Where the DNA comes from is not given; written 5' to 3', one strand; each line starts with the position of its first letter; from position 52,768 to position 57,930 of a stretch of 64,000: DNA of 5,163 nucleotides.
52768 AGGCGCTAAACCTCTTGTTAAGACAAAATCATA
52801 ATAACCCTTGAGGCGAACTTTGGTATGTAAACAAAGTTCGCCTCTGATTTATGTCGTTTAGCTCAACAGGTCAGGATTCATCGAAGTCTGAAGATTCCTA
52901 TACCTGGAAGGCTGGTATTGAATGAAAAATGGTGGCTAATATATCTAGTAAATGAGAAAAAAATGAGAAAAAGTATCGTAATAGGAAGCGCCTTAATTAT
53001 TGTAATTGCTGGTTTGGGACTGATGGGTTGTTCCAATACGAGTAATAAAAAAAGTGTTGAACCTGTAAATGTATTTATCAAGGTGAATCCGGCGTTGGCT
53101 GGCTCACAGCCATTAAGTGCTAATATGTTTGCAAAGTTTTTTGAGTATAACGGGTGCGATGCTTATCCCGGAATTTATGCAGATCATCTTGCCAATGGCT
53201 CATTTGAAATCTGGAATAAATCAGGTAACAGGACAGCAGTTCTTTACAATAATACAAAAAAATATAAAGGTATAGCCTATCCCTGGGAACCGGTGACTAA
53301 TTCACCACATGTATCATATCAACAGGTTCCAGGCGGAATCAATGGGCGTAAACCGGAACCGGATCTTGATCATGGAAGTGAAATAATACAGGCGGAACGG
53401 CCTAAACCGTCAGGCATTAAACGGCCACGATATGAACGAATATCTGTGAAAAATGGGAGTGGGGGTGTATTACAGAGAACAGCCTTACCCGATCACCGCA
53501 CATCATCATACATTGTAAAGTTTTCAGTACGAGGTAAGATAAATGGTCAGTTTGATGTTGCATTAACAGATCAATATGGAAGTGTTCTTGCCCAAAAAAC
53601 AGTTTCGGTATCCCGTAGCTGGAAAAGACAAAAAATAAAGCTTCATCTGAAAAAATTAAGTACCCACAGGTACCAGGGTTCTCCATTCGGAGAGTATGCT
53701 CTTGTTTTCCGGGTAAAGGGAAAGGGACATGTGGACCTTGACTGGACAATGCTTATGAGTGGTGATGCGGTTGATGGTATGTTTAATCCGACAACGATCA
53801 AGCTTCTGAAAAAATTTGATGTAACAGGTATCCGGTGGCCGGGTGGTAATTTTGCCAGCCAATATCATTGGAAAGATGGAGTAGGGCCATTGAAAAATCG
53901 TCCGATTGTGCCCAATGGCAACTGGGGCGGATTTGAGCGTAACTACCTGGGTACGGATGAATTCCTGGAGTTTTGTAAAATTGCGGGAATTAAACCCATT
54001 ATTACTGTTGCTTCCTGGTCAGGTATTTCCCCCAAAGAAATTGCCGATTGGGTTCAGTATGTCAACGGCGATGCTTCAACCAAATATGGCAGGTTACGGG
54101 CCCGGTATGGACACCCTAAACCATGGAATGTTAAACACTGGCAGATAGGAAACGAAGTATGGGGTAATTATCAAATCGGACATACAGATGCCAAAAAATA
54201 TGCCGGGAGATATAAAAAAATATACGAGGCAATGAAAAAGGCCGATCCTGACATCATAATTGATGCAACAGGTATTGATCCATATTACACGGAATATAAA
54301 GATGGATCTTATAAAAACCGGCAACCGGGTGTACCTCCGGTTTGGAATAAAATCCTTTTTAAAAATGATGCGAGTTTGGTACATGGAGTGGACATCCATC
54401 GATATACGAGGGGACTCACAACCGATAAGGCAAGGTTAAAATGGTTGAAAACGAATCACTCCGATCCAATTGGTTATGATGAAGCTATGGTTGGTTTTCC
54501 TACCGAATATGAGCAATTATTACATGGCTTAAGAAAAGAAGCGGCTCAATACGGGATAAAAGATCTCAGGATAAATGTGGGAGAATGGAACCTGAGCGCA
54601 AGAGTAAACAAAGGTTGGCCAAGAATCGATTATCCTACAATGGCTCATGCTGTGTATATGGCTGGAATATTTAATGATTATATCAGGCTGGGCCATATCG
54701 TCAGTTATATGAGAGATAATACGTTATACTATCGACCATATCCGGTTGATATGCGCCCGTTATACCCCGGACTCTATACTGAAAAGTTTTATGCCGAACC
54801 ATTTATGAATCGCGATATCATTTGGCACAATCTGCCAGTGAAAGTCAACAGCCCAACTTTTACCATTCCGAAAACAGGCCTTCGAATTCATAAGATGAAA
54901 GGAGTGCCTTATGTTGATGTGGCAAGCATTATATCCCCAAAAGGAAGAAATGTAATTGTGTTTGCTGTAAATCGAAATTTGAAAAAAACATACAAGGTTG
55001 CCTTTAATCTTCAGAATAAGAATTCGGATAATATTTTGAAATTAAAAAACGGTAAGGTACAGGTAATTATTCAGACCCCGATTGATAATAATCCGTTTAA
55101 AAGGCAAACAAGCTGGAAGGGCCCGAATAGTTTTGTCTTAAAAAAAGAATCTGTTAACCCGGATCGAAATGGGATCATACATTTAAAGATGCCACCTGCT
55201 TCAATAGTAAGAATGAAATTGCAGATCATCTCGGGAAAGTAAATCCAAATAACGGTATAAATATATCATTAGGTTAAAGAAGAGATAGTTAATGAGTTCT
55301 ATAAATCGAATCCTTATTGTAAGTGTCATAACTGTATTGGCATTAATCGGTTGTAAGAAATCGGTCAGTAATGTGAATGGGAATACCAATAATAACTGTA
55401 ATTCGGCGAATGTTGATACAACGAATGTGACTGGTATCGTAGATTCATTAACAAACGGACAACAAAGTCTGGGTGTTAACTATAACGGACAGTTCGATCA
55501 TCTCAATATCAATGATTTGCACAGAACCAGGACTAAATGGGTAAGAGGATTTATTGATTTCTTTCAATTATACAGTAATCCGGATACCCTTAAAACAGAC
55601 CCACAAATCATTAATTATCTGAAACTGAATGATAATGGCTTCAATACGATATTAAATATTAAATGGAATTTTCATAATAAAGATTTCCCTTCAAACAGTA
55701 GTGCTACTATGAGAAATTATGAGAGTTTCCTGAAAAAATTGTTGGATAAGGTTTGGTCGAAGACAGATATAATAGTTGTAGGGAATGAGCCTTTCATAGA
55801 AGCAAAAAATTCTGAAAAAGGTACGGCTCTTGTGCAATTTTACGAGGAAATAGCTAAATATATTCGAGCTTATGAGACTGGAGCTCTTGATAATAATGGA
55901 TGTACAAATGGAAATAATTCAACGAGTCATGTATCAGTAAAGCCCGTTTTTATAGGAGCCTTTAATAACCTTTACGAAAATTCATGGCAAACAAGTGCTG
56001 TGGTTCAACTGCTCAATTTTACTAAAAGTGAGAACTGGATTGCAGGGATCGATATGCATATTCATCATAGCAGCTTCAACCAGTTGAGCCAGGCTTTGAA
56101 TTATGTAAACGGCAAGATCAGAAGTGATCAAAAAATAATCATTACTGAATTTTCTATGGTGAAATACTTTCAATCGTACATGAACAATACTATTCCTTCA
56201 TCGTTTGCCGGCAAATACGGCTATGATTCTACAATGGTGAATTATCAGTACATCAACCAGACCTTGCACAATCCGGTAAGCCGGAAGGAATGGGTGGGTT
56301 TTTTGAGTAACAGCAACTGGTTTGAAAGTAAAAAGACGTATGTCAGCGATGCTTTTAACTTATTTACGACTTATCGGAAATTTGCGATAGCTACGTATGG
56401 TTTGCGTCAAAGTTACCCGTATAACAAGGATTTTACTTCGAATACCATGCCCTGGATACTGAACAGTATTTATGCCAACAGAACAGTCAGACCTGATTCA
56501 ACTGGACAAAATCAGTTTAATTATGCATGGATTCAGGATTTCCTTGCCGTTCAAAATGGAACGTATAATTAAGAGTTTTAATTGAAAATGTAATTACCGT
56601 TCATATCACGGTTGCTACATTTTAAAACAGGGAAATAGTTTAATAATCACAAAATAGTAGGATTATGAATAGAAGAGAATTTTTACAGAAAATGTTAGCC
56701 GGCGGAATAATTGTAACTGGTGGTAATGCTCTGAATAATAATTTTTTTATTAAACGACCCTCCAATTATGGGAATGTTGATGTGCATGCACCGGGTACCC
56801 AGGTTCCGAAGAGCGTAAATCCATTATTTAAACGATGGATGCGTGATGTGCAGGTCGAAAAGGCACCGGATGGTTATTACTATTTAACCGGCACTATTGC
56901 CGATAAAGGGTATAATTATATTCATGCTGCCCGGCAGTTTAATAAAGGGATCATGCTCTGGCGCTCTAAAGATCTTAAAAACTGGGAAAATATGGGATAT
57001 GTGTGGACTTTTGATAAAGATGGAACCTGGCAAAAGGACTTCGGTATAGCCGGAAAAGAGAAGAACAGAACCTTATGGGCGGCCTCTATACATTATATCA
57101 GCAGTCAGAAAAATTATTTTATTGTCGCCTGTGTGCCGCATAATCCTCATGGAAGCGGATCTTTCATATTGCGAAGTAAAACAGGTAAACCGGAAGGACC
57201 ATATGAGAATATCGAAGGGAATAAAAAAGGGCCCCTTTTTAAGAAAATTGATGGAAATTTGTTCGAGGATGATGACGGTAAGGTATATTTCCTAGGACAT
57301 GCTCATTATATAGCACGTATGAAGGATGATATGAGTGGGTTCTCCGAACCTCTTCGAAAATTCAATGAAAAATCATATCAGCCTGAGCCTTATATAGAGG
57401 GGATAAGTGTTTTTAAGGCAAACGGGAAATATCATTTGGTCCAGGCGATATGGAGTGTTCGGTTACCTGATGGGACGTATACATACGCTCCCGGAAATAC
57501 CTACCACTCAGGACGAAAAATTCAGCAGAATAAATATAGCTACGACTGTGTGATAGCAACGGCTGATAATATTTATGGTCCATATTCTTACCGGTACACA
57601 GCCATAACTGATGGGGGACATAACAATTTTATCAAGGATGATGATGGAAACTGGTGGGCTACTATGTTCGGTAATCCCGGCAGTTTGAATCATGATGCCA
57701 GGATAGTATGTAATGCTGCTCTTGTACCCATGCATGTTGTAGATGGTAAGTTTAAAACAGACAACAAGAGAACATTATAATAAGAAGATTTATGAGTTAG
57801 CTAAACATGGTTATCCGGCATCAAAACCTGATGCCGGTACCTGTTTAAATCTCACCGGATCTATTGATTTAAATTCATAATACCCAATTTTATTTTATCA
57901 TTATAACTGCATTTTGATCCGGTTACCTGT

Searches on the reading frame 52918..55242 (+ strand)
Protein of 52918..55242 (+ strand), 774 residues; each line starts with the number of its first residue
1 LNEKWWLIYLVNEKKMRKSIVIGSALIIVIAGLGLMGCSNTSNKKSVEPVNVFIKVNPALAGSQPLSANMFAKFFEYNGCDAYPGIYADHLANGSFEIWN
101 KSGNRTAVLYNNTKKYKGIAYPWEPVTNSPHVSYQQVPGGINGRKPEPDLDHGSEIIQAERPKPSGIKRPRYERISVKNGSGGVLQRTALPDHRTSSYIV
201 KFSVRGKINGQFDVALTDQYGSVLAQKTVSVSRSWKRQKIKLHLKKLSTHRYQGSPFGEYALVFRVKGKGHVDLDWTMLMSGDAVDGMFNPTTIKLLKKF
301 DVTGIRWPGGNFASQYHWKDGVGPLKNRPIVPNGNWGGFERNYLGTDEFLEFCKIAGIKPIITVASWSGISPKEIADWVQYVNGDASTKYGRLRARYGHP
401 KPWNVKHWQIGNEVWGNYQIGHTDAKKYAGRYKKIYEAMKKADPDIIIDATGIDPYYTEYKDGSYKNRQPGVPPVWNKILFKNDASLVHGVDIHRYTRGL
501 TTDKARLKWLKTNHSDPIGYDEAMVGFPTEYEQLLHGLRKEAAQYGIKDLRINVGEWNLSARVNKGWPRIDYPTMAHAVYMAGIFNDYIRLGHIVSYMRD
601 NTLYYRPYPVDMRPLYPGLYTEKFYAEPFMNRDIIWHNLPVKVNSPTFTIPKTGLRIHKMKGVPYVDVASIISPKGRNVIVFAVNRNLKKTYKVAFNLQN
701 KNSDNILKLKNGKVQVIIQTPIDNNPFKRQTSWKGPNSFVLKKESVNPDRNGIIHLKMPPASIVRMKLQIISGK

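Call 5: search_protein_families(library=pfam, proteins=[window:52918-55242:+])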
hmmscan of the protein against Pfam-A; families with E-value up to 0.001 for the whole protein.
window:52918-55242:+ (774 aa): 1 family
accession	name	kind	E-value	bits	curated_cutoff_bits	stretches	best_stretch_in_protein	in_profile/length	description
PF22848.2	ASD1_dom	-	2.8e-15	57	22.2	1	373-496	108-225/239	Alpha-L-arabinofuranosidase 1 domain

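Call 70: search_protein_families(library=ncbifam, proteins=[window:52918-55242:+], max_evalue=0.00001)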
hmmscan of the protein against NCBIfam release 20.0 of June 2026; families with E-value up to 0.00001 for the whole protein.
window:52918-55242:+ (774 aa): 1 family
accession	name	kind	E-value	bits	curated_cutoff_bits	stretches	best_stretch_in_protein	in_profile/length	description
NF051901.1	ArabsyFurArfAAgro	equivalog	6.5e-43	147.4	625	1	291-452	51-211/502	arabinosylfuranosidase ArfA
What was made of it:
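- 48139..60160 (+): PUL-2: SusC-2, SusD-2, arabinofuranosidase-like protein, hypothetical protein, GH43, GH127. Pfam call 5; NCBIfam call 70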

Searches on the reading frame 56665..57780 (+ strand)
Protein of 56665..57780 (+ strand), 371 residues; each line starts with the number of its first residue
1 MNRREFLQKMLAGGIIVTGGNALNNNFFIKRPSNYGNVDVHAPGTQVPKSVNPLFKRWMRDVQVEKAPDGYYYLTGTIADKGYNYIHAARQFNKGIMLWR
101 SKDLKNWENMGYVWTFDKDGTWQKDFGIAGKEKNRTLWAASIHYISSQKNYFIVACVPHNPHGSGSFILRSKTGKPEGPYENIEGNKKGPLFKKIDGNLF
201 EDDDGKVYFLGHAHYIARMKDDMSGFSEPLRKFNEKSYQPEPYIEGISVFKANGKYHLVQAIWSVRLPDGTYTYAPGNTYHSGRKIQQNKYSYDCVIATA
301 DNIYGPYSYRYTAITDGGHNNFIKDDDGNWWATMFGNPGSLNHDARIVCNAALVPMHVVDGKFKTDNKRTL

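Call 5: search_protein_families(library=pfam, proteins=[window:56665-57780:+])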
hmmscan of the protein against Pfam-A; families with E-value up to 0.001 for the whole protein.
window:56665-57780:+ (371 aa): 1 family
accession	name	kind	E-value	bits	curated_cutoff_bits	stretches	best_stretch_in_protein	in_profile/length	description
PF04616.20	Glyco_hydro_43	-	2.6e-24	86.5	32.2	1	52-334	3-259/288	Glycosyl hydrolases family 43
